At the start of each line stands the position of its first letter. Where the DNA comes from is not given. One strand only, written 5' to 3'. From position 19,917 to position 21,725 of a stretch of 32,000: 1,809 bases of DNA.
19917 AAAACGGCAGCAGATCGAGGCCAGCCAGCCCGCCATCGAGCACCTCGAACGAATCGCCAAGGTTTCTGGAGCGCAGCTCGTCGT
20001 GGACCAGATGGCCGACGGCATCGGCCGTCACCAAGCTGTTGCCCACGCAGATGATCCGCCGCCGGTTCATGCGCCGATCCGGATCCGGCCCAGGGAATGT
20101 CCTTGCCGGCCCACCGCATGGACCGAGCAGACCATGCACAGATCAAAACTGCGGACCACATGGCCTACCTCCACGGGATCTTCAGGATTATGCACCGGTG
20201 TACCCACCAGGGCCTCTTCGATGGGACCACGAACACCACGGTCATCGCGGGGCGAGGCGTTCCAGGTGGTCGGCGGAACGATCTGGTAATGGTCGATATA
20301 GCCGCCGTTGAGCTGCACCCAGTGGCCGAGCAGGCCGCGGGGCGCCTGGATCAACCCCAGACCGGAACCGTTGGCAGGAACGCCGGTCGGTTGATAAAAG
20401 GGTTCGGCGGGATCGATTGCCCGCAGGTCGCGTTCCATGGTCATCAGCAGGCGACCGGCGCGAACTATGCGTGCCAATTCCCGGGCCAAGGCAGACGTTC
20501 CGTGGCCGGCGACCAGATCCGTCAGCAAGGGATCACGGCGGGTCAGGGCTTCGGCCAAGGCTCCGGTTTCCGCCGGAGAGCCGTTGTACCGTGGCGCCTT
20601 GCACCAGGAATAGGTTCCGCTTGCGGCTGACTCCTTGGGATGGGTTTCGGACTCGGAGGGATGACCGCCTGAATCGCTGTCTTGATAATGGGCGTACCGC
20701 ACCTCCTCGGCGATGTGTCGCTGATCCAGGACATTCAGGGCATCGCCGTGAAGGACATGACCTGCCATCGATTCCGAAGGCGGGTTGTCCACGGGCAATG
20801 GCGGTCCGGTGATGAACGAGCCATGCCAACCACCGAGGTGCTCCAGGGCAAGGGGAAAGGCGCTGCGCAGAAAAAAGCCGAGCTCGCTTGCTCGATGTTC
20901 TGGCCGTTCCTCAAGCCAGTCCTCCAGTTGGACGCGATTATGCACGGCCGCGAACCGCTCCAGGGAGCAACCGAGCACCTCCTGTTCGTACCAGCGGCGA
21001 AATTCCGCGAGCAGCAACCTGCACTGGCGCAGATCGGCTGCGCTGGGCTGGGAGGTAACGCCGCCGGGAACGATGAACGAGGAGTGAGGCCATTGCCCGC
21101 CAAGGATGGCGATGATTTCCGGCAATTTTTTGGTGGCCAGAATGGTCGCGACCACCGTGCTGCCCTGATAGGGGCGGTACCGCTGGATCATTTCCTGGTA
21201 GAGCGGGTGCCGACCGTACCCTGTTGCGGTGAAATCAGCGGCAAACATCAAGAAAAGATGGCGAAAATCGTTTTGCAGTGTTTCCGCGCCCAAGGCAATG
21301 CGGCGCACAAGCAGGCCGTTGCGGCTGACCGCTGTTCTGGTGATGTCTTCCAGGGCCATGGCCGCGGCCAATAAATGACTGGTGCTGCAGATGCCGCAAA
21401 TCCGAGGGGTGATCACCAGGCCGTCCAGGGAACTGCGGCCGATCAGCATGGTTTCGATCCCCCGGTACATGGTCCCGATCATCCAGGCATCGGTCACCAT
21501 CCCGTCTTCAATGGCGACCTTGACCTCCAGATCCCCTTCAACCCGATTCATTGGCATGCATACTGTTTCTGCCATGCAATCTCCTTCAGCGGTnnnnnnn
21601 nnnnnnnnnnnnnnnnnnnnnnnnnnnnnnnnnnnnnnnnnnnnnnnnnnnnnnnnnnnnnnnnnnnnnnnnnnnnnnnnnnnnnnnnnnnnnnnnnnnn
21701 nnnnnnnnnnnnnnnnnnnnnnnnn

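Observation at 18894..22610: Tat-less [NiFe]-hydrogenase operon that ends in a diguanylate cyclase: candidate H2-to-c-di-GMP sensing module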

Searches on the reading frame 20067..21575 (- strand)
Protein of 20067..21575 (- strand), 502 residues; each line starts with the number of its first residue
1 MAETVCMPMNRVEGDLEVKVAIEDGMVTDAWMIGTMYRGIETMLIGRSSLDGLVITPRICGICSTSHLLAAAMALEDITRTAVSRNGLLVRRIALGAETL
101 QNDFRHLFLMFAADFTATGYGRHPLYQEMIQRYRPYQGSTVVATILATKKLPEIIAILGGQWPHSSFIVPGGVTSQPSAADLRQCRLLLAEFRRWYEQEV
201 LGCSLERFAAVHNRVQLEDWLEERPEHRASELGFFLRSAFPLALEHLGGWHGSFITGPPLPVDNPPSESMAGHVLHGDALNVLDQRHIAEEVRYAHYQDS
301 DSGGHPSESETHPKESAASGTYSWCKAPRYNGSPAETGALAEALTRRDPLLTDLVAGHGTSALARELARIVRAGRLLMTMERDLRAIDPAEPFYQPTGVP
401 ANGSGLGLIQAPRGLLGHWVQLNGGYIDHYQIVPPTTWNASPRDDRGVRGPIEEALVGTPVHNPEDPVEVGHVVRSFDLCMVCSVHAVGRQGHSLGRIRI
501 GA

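Call 3: search_protein_families(library=pfam, proteins=[window:20067-21575:-], max_evalue=0.01)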
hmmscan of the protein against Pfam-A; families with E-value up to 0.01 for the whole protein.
window:20067-21575:- (502 aa): 1 family
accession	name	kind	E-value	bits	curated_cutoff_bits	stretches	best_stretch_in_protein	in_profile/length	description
PF00374.24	NiFeSe_Hases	-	1.6e-74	252.1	25.8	3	271-486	266-508/508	Nickel-dependent hydrogenase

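Call 4: search_protein_families(library=ncbifam, proteins=[window:20067-21575:-], max_evalue=0.01)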
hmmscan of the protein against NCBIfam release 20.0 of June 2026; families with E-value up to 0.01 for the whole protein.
window:20067-21575:- (502 aa): 9 families
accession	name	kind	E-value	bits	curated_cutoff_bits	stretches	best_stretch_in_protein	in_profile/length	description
NF033181.1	NiFeSe_hydrog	equivalog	1.2e-107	361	600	3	270-493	278-502/507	nickel-dependent hydrogenase large subunit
NF045518.1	H2_NiFeSe_large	exception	5.3e-90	302.5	780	3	8-200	8-206/485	NiFeSe hydrogenase large subunit HysA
NF007778.0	PRK10467.1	equivalog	1.2e-55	188.9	969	3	400-499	464-565/567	hydrogenase 2 large subunit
NF007550.0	PRK10170.1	equivalog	2.9e-47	161.4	1101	2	393-495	489-591/597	Ni/Fe-hydrogenase large subunit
TIGR03295.1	frhA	equivalog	5.7e-26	91.4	392.5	2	6-134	7-137/412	coenzyme F420 hydrogenase subunit alpha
NF040828.1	sulfhyd_ShyA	equivalog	1e-22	80.6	700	2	9-185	8-176/415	NAD(P)-dependent hydrogenase/sulfhydrogenase 2 subunit alpha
NF040832.1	sulfhyd_HydA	equivalog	5.5e-16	58.7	880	2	9-194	10-187/426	NADPH-dependent hydrogenase/sulfhydrogenase 1 subunit alpha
NF041785.2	VhuA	equivalog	7.1e-16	57.8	800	1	1-177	1-176/418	F420-non-reducing hydrogenase Vhu subunit A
NF004739.1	PRK06075.1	equivalog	0.0018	17.1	360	0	13-96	13-97/384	NADH-quinone oxidoreductase subunit D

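Call 7: find_homologous_proteins(query=window:20067-21575:-, max_evalue=1e-10)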
Query window:20067-21575:- (502 aa): 4182 proteins with E <= 1e-10 among 8000 candidates; the best 120 are listed.
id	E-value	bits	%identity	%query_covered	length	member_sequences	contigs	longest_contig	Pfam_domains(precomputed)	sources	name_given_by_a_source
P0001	0.0e+0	1157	100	100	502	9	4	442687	PF00374.25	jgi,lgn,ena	-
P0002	2.4e-254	863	76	100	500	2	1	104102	PF00374.25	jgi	jgi:hydrogenase large subunit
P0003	2.8e-243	826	72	100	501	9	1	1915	PF00374.25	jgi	jgi:hydrogenase large subunit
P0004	8.7e-238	808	70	100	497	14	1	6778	PF00374.25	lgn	-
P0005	1.7e-229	781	69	100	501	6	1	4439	PF00374.25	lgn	-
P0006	9.9e-228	775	68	100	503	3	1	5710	PF00374.25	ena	-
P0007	8.6e-225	765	66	100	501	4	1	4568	PF00374.25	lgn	-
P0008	4.6e-214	730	63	100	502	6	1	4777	PF00374.25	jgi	jgi:hydrogenase large subunit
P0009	1.6e-210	718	64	100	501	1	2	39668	PF00374.25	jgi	jgi:uptake hydrogenase large subunit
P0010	2.3e-208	711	63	100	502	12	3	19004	PF00374.25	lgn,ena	-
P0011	2.0e-207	708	62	100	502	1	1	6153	PF00374.25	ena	-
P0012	1.9e-202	692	62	100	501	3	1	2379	PF00374.25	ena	-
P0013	2.0e-200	685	59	99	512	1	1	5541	PF00374.25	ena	-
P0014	1.1e-198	679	60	100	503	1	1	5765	PF00374.25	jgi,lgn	-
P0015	8.8e-197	673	60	100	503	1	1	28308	PF00374.25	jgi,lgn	jgi:hydrogenase large subunit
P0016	1.5e-196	672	59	100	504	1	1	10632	PF00374.25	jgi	-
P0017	6.7e-192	657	59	100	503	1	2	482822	PF00374.25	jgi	jgi:uptake hydrogenase large subunit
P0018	4.5e-190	651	57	100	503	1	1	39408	PF00374.25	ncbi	ncbi:MAG: nickel-dependent hydrogenase large subunit [Thermodesulfobacteriota bacterium]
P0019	7.2e-190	650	57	100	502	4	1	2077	PF00374.25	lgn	-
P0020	2.4e-188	645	56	100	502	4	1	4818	PF00374.25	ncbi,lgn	-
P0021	4.9e-187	641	57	100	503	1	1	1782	PF00374.25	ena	-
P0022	7.6e-187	640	56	100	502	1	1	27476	PF00374.25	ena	-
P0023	1.9e-186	639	56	100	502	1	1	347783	PF00374.25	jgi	jgi:uptake hydrogenase large subunit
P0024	2.1e-186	639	56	100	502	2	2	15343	PF00374.25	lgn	-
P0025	3.3e-186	638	58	99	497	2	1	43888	PF00374.25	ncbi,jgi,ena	-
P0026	7.6e-186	637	56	99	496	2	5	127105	PF00374.25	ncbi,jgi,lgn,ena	-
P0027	4.4e-184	631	55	100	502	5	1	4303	PF00374.25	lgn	-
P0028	3.4e-179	615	55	100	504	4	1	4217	PF00374.25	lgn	-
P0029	1.7e-178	613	54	100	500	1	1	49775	PF00374.25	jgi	jgi:hydrogenase large subunit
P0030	7.3e-175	601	54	98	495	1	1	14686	PF00374.25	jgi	jgi:hydrogenase large subunit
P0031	1.2e-170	587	55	99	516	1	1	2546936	PF00374.25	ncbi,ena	-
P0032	5.1e-169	581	53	99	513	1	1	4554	PF00374.25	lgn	-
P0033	7.3e-166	571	52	100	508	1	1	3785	PF00374.25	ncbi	-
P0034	9.8e-166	571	53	99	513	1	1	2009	PF00374.25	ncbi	-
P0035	3.6e-165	569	52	96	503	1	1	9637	PF00374.25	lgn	-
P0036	5.2e-164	565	53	99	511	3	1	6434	PF00374.25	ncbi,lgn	-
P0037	9.9e-164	564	53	96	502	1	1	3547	PF00374.25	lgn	-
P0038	1.1e-163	564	50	99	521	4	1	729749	PF00374.25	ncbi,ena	-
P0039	2.1e-163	563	52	97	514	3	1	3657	PF00374.25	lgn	-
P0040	3.7e-163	562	53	98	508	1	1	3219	PF00374.25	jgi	jgi:hydrogenase large subunit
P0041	3.9e-163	562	52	99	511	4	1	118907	PF00374.25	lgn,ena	-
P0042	6.6e-163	561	53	99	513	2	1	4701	PF00374.25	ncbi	-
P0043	1.0e-162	561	49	100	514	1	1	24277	PF00374.25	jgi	jgi:uptake hydrogenase large subunit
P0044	1.3e-162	560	50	100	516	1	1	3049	PF00374.25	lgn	-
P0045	1.3e-162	560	52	97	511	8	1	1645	PF00374.25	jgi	jgi:hydrogenase large subunit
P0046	1.7e-162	560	51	97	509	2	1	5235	PF00374.25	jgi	jgi:Ni,Fe-hydrogenase I large subunit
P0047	3.1e-162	559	52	99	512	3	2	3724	PF00374.25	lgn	-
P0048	3.2e-162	559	52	100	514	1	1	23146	PF00374.25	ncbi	-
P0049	4.1e-162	559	51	97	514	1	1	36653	PF00374.25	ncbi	-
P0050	4.2e-162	559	51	97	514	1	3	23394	PF00374.25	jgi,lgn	-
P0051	5.2e-162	558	52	97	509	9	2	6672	PF00374.25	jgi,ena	-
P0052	8.4e-162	558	51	97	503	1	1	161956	PF00374.25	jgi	jgi:hydrogenase large subunit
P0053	1.2e-161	557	51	99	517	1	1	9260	PF00374.25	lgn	-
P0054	1.4e-161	557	51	100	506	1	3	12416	PF00374.25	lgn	-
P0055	1.5e-161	557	53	97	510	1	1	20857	PF00374.25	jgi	-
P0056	1.7e-161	557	52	99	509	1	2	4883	PF00374.25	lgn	-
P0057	2.2e-161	556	52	97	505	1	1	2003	PF00374.25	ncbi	-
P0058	2.4e-161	556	51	99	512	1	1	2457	PF00374.25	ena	-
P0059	5.5e-161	555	52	99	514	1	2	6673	PF00374.25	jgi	jgi:Ni,Fe-hydrogenase I large subunit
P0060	5.8e-161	555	53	99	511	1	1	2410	PF00374.25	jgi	jgi:hydrogenase large subunit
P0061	7.9e-161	554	52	99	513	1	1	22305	PF00374.25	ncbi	-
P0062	8.9e-161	554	51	99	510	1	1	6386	PF00374.25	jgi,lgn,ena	-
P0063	1.1e-160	554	51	97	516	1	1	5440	PF00374.25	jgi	jgi:hydrogenase large subunit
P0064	1.6e-160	553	52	96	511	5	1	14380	PF00374.25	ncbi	-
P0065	1.8e-160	553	51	100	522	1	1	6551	PF00374.25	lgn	-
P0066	3.7e-160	552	50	100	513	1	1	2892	PF00374.25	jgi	-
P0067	4.6e-160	552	51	97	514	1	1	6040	PF00374.25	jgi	-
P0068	5.8e-160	552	50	99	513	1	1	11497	PF00374.25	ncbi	-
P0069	9.0e-160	551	51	96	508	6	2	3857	PF00374.25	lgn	-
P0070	9.9e-160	551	50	99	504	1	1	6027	PF00374.25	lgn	-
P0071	1.1e-159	551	52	98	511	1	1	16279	PF00374.25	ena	-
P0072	1.2e-159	551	51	100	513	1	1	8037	PF00374.25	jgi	jgi:hydrogenase large subunit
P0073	1.3e-159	550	50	100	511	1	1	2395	PF00374.25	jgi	jgi:hydrogenase large subunit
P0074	1.4e-159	550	52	99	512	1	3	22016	PF00374.25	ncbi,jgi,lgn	ncbi:MAG: nickel-dependent hydrogenase large subunit [Myxococcales bacterium]|jgi:Ni,Fe-hydrogenase 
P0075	1.6e-159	550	51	99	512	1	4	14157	PF00374.25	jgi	-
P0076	1.7e-159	550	52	99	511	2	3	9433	PF00374.25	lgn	-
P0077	1.9e-159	550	51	98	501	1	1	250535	PF00374.25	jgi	jgi:Ni,Fe-hydrogenase I large subunit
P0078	2.2e-159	550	53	96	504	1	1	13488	PF00374.25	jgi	jgi:hydrogenase large subunit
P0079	2.5e-159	550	51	98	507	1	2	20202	PF00374.25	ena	-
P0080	2.5e-159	549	52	97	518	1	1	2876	PF00374.25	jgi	jgi:hydrogenase large subunit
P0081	3.0e-159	549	51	99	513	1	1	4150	PF00374.25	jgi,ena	-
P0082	3.5e-159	549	50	99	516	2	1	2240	PF00374.25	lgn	-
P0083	5.0e-159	548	52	98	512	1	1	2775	PF00374.25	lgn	-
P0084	5.1e-159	548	50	99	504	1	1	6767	PF00374.25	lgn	-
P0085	5.2e-159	548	51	99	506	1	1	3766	PF00374.25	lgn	-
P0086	8.2e-159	548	50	99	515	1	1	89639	PF00374.25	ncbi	-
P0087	8.9e-159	548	50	99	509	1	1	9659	PF00374.25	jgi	jgi:uptake hydrogenase large subunit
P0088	9.3e-159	548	51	98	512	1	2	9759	PF00374.25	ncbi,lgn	-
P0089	1.4e-158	547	52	99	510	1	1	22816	PF00374.25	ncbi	-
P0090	1.5e-158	547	52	99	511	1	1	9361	PF00374.25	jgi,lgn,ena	-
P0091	1.7e-158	547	49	100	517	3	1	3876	PF00374.25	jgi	jgi:hydrogenase large subunit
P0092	2.1e-158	546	49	97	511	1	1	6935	PF00374.25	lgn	-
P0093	2.2e-158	546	50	99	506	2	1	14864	PF00374.25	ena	-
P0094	2.2e-158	546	50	97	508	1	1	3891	PF00374.25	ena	-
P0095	2.4e-158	546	52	98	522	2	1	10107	PF00374.25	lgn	-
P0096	2.4e-158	546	49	100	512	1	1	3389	PF00374.25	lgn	-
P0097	2.5e-158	546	51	96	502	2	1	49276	PF00374.25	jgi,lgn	jgi:hydrogenase large subunit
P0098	2.8e-158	546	50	97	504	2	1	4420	PF00374.25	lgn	-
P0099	3.1e-158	546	51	97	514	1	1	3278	PF00374.25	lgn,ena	-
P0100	3.2e-158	546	51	99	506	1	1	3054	PF00374.25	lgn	-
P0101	3.5e-158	546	49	99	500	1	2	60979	PF00374.25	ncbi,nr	ncbi:MAG: nickel-dependent hydrogenase large subunit [Desulfobacterales bacterium]|nr:nickel-depende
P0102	3.7e-158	546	52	97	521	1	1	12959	PF00374.25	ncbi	-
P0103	3.9e-158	546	52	98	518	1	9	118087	PF00374.25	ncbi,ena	-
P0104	3.9e-158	546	51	99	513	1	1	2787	PF00374.25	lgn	-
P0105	4.7e-158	545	51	98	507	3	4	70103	PF00374.25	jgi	-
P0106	5.4e-158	545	50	99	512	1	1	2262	PF00374.25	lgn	-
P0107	5.4e-158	545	50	99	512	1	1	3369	PF00374.25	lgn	-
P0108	6.9e-158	545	52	99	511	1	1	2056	PF00374.25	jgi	jgi:hydrogenase large subunit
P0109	7.2e-158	545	50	99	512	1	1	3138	PF00374.25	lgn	-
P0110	7.3e-158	545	50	97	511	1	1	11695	PF00374.25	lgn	-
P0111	7.5e-158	545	51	99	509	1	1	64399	PF00374.25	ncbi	-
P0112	7.7e-158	545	52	99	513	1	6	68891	PF00374.25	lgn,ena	-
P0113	7.8e-158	545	51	98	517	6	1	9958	PF00374.25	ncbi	-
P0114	7.9e-158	545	50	98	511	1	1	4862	PF00374.25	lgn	-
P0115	8.0e-158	545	50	98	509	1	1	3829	PF00374.25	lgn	-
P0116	8.1e-158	545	51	97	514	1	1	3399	PF00374.25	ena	-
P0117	1.1e-157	544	50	99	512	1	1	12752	PF00374.25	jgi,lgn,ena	-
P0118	1.1e-157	544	50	99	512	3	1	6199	PF00374.25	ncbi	-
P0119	1.5e-157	544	52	96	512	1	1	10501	PF00374.25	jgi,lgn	-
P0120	1.6e-157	544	53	97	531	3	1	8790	PF00374.25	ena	-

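Call 15: find_encoding_contigs(protein=P0001, flank=10000, max_places=4)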
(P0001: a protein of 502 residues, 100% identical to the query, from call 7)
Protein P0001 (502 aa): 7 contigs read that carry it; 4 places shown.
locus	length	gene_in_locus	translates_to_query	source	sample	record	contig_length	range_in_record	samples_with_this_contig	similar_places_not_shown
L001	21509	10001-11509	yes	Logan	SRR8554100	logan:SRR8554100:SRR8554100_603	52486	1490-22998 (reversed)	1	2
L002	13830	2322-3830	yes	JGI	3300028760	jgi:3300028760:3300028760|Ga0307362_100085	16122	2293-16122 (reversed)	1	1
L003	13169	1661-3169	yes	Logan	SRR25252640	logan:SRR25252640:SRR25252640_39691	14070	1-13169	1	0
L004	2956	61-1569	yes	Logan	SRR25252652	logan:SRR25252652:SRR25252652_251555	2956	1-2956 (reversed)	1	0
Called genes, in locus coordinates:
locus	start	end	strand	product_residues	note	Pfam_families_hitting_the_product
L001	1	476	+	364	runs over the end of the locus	PF04055:Radical_SAM, PF19288:CofH_C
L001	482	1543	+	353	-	PF04055:Radical_SAM, PF19288:CofH_C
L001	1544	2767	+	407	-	PF07969:Amidohydro_3 (faint), PF01979:Amidohydro_1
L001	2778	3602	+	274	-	PF02621:VitK2_biosynth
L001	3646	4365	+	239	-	PF01209:Ubie_methyltran, PF08241:Methyltransf_11, PF13649:Methyltransf_25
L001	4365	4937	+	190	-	PF02441:Flavoprotein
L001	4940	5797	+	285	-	PF01040:UbiA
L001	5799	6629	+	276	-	PF11306:DUF3108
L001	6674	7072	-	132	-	PF00011:HSP20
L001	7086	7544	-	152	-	PF00011:HSP20, PF17886:ArsA_HSP20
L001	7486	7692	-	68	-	-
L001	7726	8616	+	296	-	PF01259:SAICAR_synt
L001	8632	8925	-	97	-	PF13275:S4_2, PF01479:S4 (weak)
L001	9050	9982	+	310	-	PF01058:Oxidored_q6, PF14720:NiFe_hyd_SSU_C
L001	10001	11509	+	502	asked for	PF00374:NiFeSe_Hases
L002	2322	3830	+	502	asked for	PF00374:NiFeSe_Hases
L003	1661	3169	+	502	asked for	PF00374:NiFeSe_Hases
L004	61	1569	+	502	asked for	PF00374:NiFeSe_Hases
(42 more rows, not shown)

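Call 24: find_related_loci(query=A1, collection=genome_contigs, flank=8000)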
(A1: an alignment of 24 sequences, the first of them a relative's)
Query A1 (502 aa) in genome_contigs; peptide patterns used: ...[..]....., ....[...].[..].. (x = any residue, [..] = any of these).
600 stretches matched a pattern (row limit reached: there are more); 594 encode a relative of the query (tblastn E <= 1e-3); the best 80 are kept; 80 distinct loci.
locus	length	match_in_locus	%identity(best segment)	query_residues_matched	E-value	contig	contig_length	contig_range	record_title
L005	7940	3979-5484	68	1-501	0e+0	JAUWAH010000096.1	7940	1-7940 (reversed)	MAG: Desulfobulbus sp. isolate CSMAG_1289 CSMAG_1289_k141_913429_length_7940_cov_6.0000, whole genome shotgun sequence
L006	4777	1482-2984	64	1-501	0e+0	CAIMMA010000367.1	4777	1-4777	uncultured bacterium isolate Loclat_bin-10882 genome assembly, contig: bin-10882:367/819, whole genome shotgun sequence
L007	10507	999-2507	57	1-502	0e+0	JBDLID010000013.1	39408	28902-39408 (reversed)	MAG: Thermodesulfobacteriota bacterium isolate MAG013 MAG013_13, whole genome shotgun sequence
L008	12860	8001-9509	55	1-502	0e+0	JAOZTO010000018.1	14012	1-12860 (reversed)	MAG: Desulfocapsa sp. isolate GMC8_bin_18_sub GMC8_3535_length_14012_cov_12.270330, whole genome shotgun sequence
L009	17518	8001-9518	49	3-498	2e-163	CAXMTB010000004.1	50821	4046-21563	MAG: uncultured Nitrospinaceae bacterium isolate 10C-St8-MC-01_bin.13.strict genome assembly, contig: NODE_4_length_5082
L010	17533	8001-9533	52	1-502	5e-163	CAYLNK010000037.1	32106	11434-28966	MAG TPA_asm: uncultured Holophagales bacterium isolate binchicken_co322_3 genome assembly, contig: NODE_2273_length_3210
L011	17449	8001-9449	51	3-490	9e-163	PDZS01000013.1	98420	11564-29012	MAG: Deltaproteobacteria bacterium YD0425bin51 scaffold13, whole genome shotgun sequence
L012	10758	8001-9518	48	3-498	6e-161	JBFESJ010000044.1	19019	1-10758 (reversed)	MAG: Desulfobacterales bacterium isolate Mix_mud06.2021.04.45 k141_410115_length_19019_cov_13.3231, whole genome shotgun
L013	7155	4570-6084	48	3-500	3e-161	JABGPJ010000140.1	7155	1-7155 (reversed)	MAG: Deltaproteobacteria bacterium isolate co234_bin29 NODE_16002_length_7155_cov_19.418451, whole genome shotgun sequen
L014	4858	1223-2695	49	8-488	1e-162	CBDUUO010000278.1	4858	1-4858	MAG TPA_asm: uncultured bacterium isolate SRR22302367_binner23_Refined_21 genome assembly, contig: ERZ26661968.14447, wh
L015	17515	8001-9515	50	1-497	2e-158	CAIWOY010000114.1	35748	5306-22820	MAG: uncultured Phycisphaerales bacterium isolate AlinenSedimentsCore3_bin-0378 genome assembly, contig: bin-0378:114/46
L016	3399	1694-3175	51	4-488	9e-165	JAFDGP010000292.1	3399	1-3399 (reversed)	MAG: Deltaproteobacteria bacterium isolate Meg22_1012_Bin_310 Meg22_1012_Bin_310_scaffold_98567, whole genome shotgun se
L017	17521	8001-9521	50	1-497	2e-157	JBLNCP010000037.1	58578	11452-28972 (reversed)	MAG: Solirubrobacterales bacterium isolate MAG122 PRJNA950955_bin3_renamed_36, whole genome shotgun sequence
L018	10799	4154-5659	52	1-492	2e-157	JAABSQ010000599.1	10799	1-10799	MAG: Desulfobacteraceae bacterium isolate S15.Bin066 Scaffold_53_1, whole genome shotgun sequence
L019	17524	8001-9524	50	3-502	3e-157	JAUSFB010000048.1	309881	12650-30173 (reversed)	MAG: Phaeospirillum sp. isolate E14_maxbin.268 E14_k141_1019677, whole genome shotgun sequence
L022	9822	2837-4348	51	5-500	3e-156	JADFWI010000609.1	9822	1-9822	MAG: Proteobacteria bacterium isolate C4.bin.21 k83_2594141, whole genome shotgun sequence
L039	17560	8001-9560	46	3-497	3e-149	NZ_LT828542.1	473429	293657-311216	Desulfamplus magnetovallimortis isolate PRJEB14757, whole genome shotgun sequence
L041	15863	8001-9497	48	1-486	6e-149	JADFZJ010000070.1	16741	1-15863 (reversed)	MAG: Desulfamplus sp. isolate nHGRbin17 nHGR_bin17_NODE_70_length_16741_cov_4.953654, whole genome shotgun sequence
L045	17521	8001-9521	50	5-502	3e-146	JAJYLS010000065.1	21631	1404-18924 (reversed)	MAG: Acidobacteria bacterium isolate DBS2-1.bin87 NODE_4236_length_21631_cov_1.246559, whole genome shotgun sequence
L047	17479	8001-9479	50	7-489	1e-145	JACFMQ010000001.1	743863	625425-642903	MAG: Rhodocyclaceae bacterium isolate BROCD002 NODE_1_length_743863_cov_360.895704, whole genome shotgun sequence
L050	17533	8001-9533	46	1-502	2e-144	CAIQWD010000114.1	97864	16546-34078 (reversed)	MAG: uncultured delta proteobacterium isolate AM-2014_bin-3649 genome assembly, contig: bin-3649:114/117, whole genome s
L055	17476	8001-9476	49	7-488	3e-143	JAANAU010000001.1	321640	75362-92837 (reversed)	MAG: Magnetococcales bacterium isolate DH2_bin6 NODE_1_length_321640_cov_2.13942, whole genome shotgun sequence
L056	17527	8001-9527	49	1-501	5e-143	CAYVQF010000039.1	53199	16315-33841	MAG TPA_asm: uncultured Myxococcales bacterium isolate SRP241326_co1_343 genome assembly, contig: NODE_1048_length_53199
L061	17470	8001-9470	49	7-486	3e-141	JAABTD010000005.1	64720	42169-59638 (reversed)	MAG: Desulfobacteraceae bacterium isolate S20.Bin143 Scaffold_74, whole genome shotgun sequence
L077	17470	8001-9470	44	9-488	8e-121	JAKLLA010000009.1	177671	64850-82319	MAG: Burkholderiaceae bacterium isolate MAG.507 MAG.507-scaffold_94, whole genome shotgun sequence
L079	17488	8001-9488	40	3-486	1e-119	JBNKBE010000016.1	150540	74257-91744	MAG: Polyangiaceae bacterium isolate F2.bin.4.strict NODE_16_length_150540_cov_8.949782, whole genome shotgun sequence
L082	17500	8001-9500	40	1-498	2e-113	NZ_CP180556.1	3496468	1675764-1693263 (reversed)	Neptuniibacter sp. QD29_5 chromosome, complete genome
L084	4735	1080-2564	38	1-498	6e-114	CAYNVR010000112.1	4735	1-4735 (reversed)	MAG TPA_asm: uncultured Sulfurimonas sp. isolate binchicken_co36_187 genome assembly, contig: NODE_13833_length_4735_cov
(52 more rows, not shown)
